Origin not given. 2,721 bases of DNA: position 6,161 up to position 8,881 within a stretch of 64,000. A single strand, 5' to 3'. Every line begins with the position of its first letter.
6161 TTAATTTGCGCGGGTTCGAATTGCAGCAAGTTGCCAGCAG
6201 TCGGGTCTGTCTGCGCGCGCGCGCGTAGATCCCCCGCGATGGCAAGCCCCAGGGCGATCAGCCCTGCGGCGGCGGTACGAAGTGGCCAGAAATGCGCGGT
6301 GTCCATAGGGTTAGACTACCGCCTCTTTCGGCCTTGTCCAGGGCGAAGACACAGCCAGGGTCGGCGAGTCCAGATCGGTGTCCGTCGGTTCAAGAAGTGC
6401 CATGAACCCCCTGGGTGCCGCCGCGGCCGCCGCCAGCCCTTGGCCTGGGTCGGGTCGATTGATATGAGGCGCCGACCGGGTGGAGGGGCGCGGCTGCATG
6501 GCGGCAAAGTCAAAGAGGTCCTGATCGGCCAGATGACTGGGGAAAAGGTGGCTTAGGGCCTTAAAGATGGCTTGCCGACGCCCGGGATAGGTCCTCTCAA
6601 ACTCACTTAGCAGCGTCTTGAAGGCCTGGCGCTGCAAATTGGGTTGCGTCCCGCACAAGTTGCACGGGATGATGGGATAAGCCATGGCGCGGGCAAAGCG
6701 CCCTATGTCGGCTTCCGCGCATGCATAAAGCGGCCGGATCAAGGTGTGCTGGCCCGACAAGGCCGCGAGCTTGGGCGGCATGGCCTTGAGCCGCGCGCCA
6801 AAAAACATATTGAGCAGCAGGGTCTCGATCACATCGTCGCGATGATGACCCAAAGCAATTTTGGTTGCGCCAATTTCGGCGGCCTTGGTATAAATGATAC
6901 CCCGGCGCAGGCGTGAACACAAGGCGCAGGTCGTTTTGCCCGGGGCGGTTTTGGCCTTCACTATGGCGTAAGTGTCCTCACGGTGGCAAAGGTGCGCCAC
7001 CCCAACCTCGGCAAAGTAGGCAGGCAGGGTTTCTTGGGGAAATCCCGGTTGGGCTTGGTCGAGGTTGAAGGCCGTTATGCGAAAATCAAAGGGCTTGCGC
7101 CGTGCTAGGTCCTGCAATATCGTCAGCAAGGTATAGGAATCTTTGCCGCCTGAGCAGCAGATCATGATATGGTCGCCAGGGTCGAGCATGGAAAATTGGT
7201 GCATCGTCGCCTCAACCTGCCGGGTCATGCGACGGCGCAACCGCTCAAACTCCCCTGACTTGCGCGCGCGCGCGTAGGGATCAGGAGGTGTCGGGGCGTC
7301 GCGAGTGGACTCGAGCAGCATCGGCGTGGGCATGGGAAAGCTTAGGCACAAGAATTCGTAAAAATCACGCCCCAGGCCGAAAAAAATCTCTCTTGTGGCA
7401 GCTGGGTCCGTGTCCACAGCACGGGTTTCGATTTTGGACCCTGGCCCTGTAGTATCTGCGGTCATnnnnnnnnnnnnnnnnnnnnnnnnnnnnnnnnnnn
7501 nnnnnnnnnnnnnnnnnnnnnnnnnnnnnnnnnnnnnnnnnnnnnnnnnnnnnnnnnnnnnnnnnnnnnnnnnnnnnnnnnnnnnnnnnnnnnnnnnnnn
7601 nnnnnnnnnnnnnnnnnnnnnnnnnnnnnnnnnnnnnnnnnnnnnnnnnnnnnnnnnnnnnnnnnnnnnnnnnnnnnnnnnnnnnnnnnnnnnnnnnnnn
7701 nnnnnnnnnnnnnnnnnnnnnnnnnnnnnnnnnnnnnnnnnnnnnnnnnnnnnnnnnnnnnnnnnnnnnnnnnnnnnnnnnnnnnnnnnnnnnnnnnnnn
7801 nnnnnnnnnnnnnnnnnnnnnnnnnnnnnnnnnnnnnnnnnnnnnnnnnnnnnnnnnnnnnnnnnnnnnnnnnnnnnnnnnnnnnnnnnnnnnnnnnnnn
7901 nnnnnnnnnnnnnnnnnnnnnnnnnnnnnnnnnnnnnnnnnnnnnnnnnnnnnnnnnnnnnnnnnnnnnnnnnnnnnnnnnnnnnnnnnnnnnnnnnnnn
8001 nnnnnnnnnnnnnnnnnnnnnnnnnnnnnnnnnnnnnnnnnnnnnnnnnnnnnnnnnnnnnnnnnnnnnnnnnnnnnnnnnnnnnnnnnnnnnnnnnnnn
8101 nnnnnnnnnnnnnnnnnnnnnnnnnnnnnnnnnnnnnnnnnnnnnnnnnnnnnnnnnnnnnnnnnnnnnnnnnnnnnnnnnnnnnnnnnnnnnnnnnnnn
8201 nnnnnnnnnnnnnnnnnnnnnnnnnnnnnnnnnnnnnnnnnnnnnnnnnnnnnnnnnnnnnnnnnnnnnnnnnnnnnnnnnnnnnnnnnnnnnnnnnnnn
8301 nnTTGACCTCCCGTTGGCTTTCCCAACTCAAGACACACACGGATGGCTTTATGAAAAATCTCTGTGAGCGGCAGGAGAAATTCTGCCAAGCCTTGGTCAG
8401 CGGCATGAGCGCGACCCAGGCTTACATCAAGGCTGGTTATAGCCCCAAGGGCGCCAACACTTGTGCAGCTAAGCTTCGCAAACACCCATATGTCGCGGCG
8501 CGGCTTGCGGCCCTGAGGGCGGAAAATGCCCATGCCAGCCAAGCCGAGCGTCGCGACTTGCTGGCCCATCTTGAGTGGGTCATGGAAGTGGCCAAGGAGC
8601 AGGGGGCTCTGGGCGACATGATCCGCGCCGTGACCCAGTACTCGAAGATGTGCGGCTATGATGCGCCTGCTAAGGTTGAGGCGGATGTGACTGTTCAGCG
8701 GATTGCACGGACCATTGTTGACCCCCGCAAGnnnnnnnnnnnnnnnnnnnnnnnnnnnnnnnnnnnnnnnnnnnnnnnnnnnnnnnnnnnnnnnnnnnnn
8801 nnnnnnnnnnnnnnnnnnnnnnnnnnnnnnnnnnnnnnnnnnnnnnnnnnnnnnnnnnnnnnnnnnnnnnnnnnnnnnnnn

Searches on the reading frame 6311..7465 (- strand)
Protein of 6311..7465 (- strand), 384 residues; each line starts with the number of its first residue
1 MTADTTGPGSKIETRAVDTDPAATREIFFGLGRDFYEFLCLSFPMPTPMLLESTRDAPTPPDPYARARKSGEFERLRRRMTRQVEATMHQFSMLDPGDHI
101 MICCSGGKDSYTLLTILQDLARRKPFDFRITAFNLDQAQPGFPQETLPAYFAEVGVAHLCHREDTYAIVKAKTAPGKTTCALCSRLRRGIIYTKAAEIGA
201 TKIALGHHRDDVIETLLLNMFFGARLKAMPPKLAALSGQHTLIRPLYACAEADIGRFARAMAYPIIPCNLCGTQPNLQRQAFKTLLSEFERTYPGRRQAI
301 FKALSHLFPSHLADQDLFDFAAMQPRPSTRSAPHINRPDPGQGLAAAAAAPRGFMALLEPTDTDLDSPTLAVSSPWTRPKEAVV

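Call 45: search_protein_families(library=pfam, proteins=[window:6311-7465:-], max_evalue=0.001)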
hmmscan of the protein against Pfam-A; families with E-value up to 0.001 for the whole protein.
window:6311-7465:- (384 aa): 1 family
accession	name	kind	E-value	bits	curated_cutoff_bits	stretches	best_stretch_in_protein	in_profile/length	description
PF01171.26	ATP_bind_3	-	1.6e-12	47.9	27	1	100-260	2-158/182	PP-loop family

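Call 82: find_related_loci(query=window:6311-7465:-, collection=genome_contigs, flank=10000)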
Query window:6311-7465:- (384 aa) in genome_contigs; peptide patterns used: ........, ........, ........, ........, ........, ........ (x = any residue, [..] = any of these).
528 stretches matched a pattern; 288 encode a relative of the query (tblastn E <= 1e-3); the best 80 are kept; 80 distinct loci.
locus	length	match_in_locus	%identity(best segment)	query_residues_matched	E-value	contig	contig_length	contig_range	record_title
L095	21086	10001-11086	84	16-376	0e+0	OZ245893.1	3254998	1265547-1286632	MAG: Alphaproteobacteria bacterium isolate 2b9027ee-12ae-4d33-b042-101d4d259cb6 genome assembly, chromosome: 1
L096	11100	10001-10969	67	33-359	6e-143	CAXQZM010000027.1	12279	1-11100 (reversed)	MAG: Alphaproteobacteria bacterium isolate YZ09aB_5.47 genome assembly, contig: k141_876656, whole genome shotgun sequen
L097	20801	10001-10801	54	69-334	3e-92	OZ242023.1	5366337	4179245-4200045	MAG: Gammaproteobacteria bacterium isolate bb6fca1c-7aa0-4b6b-ab67-8beeb69306b8 genome assembly, chromosome: 1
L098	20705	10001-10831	50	62-341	1e-90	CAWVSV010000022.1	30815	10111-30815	MAG TPA_asm: uncultured Cellvibrionales bacterium isolate ERR3589567_binner12_24 genome assembly, contig: ERZ7462743.876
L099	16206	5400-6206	51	74-333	3e-89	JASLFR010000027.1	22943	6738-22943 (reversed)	MAG: Cardiobacteriales bacterium isolate SHSU.bins.354 k141_13904357, whole genome shotgun sequence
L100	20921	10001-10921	47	57-375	9e-89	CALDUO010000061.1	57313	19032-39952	MAG: uncultured Granulosicoccaceae bacterium isolate L4_Bin_Bin_67_1 genome assembly, contig: c_000000478465, whole geno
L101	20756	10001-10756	54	67-317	4e-87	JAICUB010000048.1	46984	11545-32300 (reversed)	MAG: Polyangiaceae bacterium isolate GZL_ISSM_2_bin.52 k141_1340260_length_46984_cov_15.0000, whole genome shotgun seque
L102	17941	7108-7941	50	76-344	6e-87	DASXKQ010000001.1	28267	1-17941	MAG TPA_asm: Polyangiaceae bacterium isolate SMAG_U5280 k141_1879064, whole genome shotgun sequence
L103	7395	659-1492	50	76-344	1e-86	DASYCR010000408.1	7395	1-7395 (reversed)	MAG TPA_asm: Polyangiaceae bacterium isolate SMAG_U4938 k141_1371800, whole genome shotgun sequence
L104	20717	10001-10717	56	88-326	3e-86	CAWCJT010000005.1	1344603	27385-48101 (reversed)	MAG: uncultured Gammaproteobacteria bacterium isolate MFD00731.bin.2.6 genome assembly, contig: contig_53446, whole geno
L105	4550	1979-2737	51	75-326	9e-86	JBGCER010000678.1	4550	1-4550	MAG: Myxococcota bacterium isolate SGMAG-42 contig677, whole genome shotgun sequence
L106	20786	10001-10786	50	61-324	1e-85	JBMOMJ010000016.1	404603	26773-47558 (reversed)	MAG: Myxococcota bacterium isolate Betzabe_MAG047 MAG047_16, whole genome shotgun sequence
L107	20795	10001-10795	51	55-317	7e-86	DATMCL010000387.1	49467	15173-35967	MAG TPA_asm: Polyangiaceae bacterium isolate SMAG_U13381 k141_477162, whole genome shotgun sequence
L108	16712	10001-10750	51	72-321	6e-86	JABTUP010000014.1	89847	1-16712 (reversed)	MAG: Flavobacteriales bacterium isolate H5_BAC5 seq0014, whole genome shotgun sequence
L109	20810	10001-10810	51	52-318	2e-85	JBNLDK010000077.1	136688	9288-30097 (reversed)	MAG: Polyangiaceae bacterium isolate C1C2.bin.51.orig k141_858494, whole genome shotgun sequence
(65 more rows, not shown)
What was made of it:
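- Tried and rejected: The nearest genome is OZ245893.1, with TtcA 84% identical (call 82).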

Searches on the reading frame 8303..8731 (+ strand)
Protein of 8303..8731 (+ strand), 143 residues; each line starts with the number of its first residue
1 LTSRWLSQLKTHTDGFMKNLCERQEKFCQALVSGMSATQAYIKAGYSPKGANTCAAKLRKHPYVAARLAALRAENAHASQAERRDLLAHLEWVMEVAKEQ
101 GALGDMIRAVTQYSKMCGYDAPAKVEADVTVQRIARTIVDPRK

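Call 61: search_protein_families(library=pfam, proteins=[window:8303-8731:+], max_evalue=0.001)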
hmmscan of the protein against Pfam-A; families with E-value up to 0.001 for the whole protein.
window:8303-8731:+ (143 aa): 1 family
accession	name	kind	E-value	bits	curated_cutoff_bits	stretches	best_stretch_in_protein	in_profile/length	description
PF03592.21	Terminase_2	-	4.9e-12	47.1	26.1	1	20-95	1-76/141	Terminase small subunit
